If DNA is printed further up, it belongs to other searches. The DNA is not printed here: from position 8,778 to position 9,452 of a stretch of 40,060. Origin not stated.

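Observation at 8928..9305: DUF3310-like protein at the gene 1.7 position, shorter than T7 nucleotide kinase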

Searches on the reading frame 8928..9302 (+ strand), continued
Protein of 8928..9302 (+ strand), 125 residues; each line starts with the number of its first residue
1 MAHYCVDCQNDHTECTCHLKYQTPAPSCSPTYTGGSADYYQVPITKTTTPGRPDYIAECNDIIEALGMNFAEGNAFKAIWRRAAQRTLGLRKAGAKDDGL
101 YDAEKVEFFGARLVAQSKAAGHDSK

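Call 38: search_protein_families(library=phrogs, proteins=[L002:1501-1818:+], max_evalue=0.01)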
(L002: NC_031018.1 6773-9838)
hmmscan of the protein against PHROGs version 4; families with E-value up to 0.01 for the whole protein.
L002:1501-1818:+ (106 aa): 21 families
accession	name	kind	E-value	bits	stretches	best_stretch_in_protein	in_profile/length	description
phrog_2585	-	other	3e-51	175.3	1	9-105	77-173/175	nucleotide kinase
phrog_4943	-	unknown function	6.8e-46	157.8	1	20-105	81-165/166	-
phrog_1689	-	other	1.3e-23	85.1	1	21-103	154-239/243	nucleotide kinase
phrog_236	-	other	1.7e-21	78.3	1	22-92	233-298/431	nucleotide kinase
phrog_4472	-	other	1.4e-19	70.9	1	24-104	8-86/100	nucleotide kinase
phrog_36380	-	unknown function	3.2e-17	63.6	1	26-96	80-161/173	-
phrog_4897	-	other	4.4e-15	57.3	1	23-91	108-172/186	kinase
phrog_1225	-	unknown function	1.8e-10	42.4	1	31-92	10-70/178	-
phrog_11324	-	other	6.4e-10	40.7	1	26-92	7-64/139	nucleotide kinase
phrog_10602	-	other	3.2e-09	38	1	28-91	97-155/168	nucleotide kinase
phrog_23238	-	unknown function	1.1e-08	36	1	19-93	117-187/196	-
phrog_13649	-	unknown function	6.6e-08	33.7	1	27-95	3-62/127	-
phrog_2781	-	unknown function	7.9e-08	33.7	1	20-93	167-238/253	-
phrog_32366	-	unknown function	1.3e-07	32.7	1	25-93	4-63/170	-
phrog_11450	-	unknown function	7.8e-06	26.1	1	20-94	317-383/394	-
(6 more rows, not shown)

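Call 40: search_protein_families(library=pfam, alignment_id=A1, max_evalue=1)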
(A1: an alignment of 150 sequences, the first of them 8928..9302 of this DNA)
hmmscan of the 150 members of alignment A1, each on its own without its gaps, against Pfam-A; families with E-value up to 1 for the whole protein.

A. member 1, window:8928-9302:+ (125 aa): 1 family
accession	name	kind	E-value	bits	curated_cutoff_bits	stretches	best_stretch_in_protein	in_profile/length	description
PF25325.1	EF-hand_EFHB_C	-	0.18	12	27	1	59-86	28-54/75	EFHB C-terminal EF-hand domain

B. families by the number of members that match (of 150 scanned): 54 families (the first 25 are shown)
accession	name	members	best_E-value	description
PF25325.1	EF-hand_EFHB_C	15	0.016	EFHB C-terminal EF-hand domain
PF09452.15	Mvb12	7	0.035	ESCRT-I subunit Mvb12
PF20111.4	DUF6501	3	0.00067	Family of unknown function (DUF6501)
PF22211.2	Tsi3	3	0.022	Type six secretion immunity 3 domain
PF13068.11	DUF3932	3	0.17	Protein of unknown function (DUF3932)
PF12256.14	TcdB_toxin_midN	2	0.016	Insecticide toxin TcdB middle/N-terminal region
PF14716.13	HHH_8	2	0.029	Helix-hairpin-helix domain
PF23402.1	LTI65_LTI78_NYQTKV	2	0.069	LTI65/LTI78 NYQTKV repeat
PF22539.1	DUF7004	2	0.16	Family of unknown function (DUF7004)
PF13412.12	HTH_24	1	3e-05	Winged helix-turn-helix DNA-binding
PF18346.7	SH3_15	1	0.001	Mind bomb SH3 repeat domain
PF24459.1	DUF7574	1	0.0026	Domain of unknown function (DUF7574)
PF01388.27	ARID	1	0.0065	ARID/BRIGHT DNA binding domain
PF23196.1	NOMO_6th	1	0.0086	NOMO sixth transthyretin-like domain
PF24258.1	DUF7459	1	0.011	Domain of unknown function (DUF7459)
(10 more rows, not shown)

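Call 42: predict_structure(alignment_id=A1)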
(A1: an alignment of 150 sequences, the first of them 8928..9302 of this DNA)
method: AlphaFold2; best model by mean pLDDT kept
length: 125 residues; sequences in the alignment: 150
mean_pLDDT: 81.4   pTM: 0.63
mean pLDDT of the five models: 81.4, 80.1, 79.5, 79.4, 78.7
residues with pLDDT >= 90: 67; 70-90: 19; 50-70: 30; < 50: 9
segments of 3 or more residues with pLDDT < 50: 26-28, 31-33
pLDDT, mean of each block of 10 residues (from residue 1): 63 63 50 61 94 95 97 97 90 82 96 96 68
secondary structure, 60 per line:
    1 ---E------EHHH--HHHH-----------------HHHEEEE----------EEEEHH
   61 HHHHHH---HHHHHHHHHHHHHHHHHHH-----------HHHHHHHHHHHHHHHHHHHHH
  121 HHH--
elements in order: H17-20 E41-44 E55-58 H59-66 H70-88 H100-123

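Call 45: fold_search(model_id=the predicted structure, library=viral)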
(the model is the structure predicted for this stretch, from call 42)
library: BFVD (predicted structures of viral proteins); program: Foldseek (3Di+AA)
matches with E <= 10: 267; with E <= 0.001: 18
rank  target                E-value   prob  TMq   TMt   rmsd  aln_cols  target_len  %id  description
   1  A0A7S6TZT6            7.6e-14  1.00  0.80  0.49   3.4       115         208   69  Nucleotide kinase [Klebsiella phage P560]
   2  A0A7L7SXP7            2.6e-13  1.00  0.71  0.51   1.1        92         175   87  (no name in the UniProt tables at hand)
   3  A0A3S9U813            5.5e-13  1.00  0.75  0.60  12.7       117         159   66  Putative 3'-phosphatase, 5'-polynucleotide kinase [Klebsiella phage Henu1]
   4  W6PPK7                1.2e-12  1.00  0.73  0.55   2.2       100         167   78  Hypothetical phage protein [Citrobacter phage CR8]
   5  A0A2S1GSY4            3.5e-12  1.00  0.69  0.34   0.9        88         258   81  Uncharacterized protein [Pectobacterium phage Jarilo]
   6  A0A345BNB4            2.8e-09  1.00  0.71  0.51   1.2        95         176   52  (no name in the UniProt tables at hand)
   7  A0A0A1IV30            2.8e-09  1.00  0.69  0.63   1.3        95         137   53  Putative 3'-phosphatase, 5'-polynucleotide kinase [Pseudomonas phage vB_PaeM_PAO1_Ab17]
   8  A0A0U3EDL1            1.4e-08  1.00  0.69  0.37   7.3       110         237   39  (no name in the UniProt tables at hand)
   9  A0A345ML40            3.1e-08  1.00  0.67  0.70   4.8       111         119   40  (no name in the UniProt tables at hand)
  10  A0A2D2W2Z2            6.2e-08  1.00  0.67  0.55   1.2        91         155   42  3'-phosphatase, 5'-polynucleotide kinase [Escherichia phage St11Ph5]
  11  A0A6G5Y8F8            7.5e-08  1.00  0.68  0.39   1.0        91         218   41  (no name in the UniProt tables at hand)
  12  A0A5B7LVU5            8.5e-08  1.00  0.67  0.29  14.1       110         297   40  3'-phosphatase, 5'-polynucleotide kinase [Pseudomonas phage ITTPL]
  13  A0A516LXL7            1.0e-07  1.00  0.59  0.43   5.1       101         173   46  (no name in the UniProt tables at hand)
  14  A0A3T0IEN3            1.2e-07  1.00  0.64  0.44   3.6        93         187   44  (no name in the UniProt tables at hand)
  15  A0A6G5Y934            1.4e-07  1.00  0.66  0.48   1.2        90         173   47  (no name in the UniProt tables at hand)
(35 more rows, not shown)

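Call 48: get_annotated_region(hit=H61, flank=2500)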
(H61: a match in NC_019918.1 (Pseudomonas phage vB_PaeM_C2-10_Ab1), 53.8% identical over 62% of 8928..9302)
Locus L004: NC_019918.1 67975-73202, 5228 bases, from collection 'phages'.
description: Pseudomonas phage vB_PaeM_C2-10_Ab1 complete genome.
organism: Pseudomonas phage vB_PaeM_C2-10_Ab1 (NCBI taxid 1231048)
taxonomy: Viruses; Duplodnaviria; Heunggongvirae; Uroviricota; Caudoviricetes; Pakpunavirus; Pakpunavirus CAb1
host: Pseudomonas aeruginosa C2-10; source: -; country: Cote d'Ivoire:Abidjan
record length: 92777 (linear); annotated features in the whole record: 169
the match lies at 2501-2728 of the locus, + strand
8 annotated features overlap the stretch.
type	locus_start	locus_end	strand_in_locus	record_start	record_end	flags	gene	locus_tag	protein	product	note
CDS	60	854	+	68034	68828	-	-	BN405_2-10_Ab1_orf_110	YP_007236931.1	hypothetical protein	-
CDS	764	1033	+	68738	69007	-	-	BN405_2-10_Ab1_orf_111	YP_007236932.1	hypothetical protein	-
CDS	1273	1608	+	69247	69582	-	-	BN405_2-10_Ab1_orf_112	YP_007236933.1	hypothetical protein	-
CDS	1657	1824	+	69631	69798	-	-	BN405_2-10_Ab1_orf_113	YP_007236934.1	hypothetical protein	-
CDS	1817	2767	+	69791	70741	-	-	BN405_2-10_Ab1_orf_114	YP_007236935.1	3'-phosphatase, 5'-polynucleotide kinase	-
CDS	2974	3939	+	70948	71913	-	-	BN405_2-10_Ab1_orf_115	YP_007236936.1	thymidylate synthase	-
CDS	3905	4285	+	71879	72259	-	-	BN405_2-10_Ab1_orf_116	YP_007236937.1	thymidylate synthase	-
CDS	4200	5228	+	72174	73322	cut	-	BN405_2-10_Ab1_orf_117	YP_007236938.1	ribonucleotide reductase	-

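Call 49: search_protein_families(library=pfam, proteins=[L004:1817-2764:+], max_evalue=10)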
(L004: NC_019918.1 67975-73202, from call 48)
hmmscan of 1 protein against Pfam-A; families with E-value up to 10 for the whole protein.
L004:1817-2764:+ (316 aa): 0 families

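Call 58: predict_structure(alignment_id=A2)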
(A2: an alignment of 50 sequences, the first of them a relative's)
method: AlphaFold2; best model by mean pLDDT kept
length: 106 residues; sequences in the alignment: 50
mean_pLDDT: 68.7   pTM: 0.51
mean pLDDT of the five models: 68.7, 49.4, 46.1, 45.9, 45.5
residues with pLDDT >= 90: 0; 70-90: 58; 50-70: 31; < 50: 17
segments of 3 or more residues with pLDDT < 50: 1-4, 21-29
pLDDT, mean of each block of 10 residues (from residue 1): 47 53 47 53 72 86 83 73 83 85 74
secondary structure, 60 per line:
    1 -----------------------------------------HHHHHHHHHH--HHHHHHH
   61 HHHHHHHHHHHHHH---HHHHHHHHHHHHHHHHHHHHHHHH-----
elements in order: H42-51 H54-74 H78-101

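Call 60: search_protein_families(library=ncbifam, proteins=[window:8928-9302:+, L004:1817-2764:+, L002:1501-1818:+], max_evalue=1)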
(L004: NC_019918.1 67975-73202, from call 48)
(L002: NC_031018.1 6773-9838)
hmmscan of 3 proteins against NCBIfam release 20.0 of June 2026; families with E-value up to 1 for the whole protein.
window:8928-9302:+ (125 aa): 0 families

L004:1817-2764:+ (316 aa): 0 families

L002:1501-1818:+ (106 aa): 1 family
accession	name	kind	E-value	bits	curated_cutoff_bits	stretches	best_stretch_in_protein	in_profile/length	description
NF005297.0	PRK06824.1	equivalog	0.21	11.5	145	1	3-32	20-48/121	translation initiation factor Sui1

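Call 61: fold_search(model_id=the predicted structure, library=viral)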
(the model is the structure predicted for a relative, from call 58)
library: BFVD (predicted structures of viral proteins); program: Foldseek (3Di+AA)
matches with E <= 10: 213; with E <= 0.001: 12
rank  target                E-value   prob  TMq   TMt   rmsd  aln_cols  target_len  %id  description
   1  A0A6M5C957            2.1e-07  1.00  0.54  0.40  11.1        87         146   86  (no name in the UniProt tables at hand)
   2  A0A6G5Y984            6.8e-07  1.00  0.59  0.41   9.6        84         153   70  (no name in the UniProt tables at hand)
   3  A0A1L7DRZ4            1.7e-06  1.00  0.57  0.28  10.3        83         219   75  Nucleotide kinase [Pectobacterium phage PP81]
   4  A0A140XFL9            4.1e-06  1.00  0.55  0.51  10.4        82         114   66  Nucleotide kinase [Salmonella phage BP12A]
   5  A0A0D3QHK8            5.2e-06  1.00  0.55  0.35  10.8        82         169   66  Nucleotide kinase [Escherichia phage P694]
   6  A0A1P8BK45            4.2e-05  1.00  0.55  0.63  13.1        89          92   53  DUF3310 domain-containing protein [Escherichia phage AAPEc6]
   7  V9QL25                6.5e-05  1.00  0.53  0.38   7.8        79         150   54  Nucleotide kinase [Klebsiella phage F19]
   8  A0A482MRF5            6.9e-05  1.00  0.55  0.41  12.7       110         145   47  Nucleotide kinase [Escherichia phage vB_EcoP_R4596]
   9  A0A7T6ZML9            2.3e-04  1.00  0.53  0.32  21.8       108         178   45  (no name in the UniProt tables at hand)
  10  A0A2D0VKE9            3.2e-04  1.00  0.53  0.55   7.7        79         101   54  Nucleotide kinase [Proteus phage PM 116]
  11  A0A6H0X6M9            7.0e-04  1.00  0.52  0.43   7.2        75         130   52  Nucleotide kinase [Aeromonas phage PS]
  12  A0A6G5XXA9            9.2e-04  1.00  0.53  0.44   7.7        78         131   46  (no name in the UniProt tables at hand)
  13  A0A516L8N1            3.2e-03  1.00  0.53  0.40   7.7        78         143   45  (no name in the UniProt tables at hand)
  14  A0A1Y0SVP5            8.8e-03  1.00  0.55  0.34  12.5        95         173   42  Uncharacterized protein [Pasteurella phage vB_PmuP_PHB02]
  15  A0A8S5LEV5            1.8e-01  0.98  0.46  0.43  13.0        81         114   38  Nucelotide kinase [Siphoviridae sp. cttkn18]
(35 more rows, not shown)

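Call 62: find_related_loci(query=A2, collection=viral_contigs, flank=600)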
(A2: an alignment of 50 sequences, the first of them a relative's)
Query A2 (106 aa) in viral_contigs; peptide patterns used: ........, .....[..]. (x = any residue, [..] = any of these).
187 stretches matched a pattern; 175 encode a relative of the query (tblastn E <= 1e-3); the best 80 are kept; 80 distinct loci.
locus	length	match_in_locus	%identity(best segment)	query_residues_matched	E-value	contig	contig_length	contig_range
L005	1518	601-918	100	1-106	6e-72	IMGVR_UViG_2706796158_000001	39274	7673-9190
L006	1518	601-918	92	1-106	1e-65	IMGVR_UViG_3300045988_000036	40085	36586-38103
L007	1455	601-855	90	20-106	9e-50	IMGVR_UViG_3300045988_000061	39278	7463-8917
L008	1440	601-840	96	27-106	6e-49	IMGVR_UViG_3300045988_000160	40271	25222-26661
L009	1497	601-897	79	12-106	2e-48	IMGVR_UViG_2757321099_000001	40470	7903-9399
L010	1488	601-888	80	17-104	4e-48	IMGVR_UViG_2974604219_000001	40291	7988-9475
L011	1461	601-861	86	20-106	4e-48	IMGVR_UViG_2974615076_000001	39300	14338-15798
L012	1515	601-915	78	5-103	8e-48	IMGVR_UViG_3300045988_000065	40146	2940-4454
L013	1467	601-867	83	19-106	1e-47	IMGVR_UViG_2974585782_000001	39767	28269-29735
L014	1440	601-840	90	27-106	1e-47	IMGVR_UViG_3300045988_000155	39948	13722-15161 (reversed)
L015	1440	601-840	93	27-106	4e-47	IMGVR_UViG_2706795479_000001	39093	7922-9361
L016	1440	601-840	93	27-106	3e-47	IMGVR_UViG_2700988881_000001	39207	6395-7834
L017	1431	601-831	95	27-103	2e-46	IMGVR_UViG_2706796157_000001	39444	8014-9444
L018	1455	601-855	86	20-106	1e-46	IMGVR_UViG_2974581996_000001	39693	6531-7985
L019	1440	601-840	90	27-106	1e-46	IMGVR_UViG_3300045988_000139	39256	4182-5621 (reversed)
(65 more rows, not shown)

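Call 63: get_annotated_region(hit=H83, flank=1200)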
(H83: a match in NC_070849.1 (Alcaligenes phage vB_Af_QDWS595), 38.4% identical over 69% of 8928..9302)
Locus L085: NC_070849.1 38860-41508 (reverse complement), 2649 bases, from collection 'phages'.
description: Alcaligenes phage vB_AfaP_QDWS595, complete genome.
organism: Alcaligenes phage vB_Af_QDWS595 (NCBI taxid 2877946)
taxonomy: Viruses; Duplodnaviria; Heunggongvirae; Uroviricota; Caudoviricetes; Schitoviridae; Petruschkyvirus; Petruschkyvirus QDWS595
host: Alcaligenes faecalis 10106; source: -; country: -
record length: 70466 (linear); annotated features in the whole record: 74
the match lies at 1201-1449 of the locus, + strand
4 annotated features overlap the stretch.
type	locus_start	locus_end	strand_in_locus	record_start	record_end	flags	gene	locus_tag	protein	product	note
CDS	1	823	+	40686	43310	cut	-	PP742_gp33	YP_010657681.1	DNA polymerase I protein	gp33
CDS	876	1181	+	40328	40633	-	-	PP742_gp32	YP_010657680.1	hypothetical protein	gp32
CDS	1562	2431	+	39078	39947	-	-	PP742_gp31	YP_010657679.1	exonuclease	gp31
CDS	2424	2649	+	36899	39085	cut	-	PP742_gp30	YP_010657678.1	putative DNA primase protein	gp30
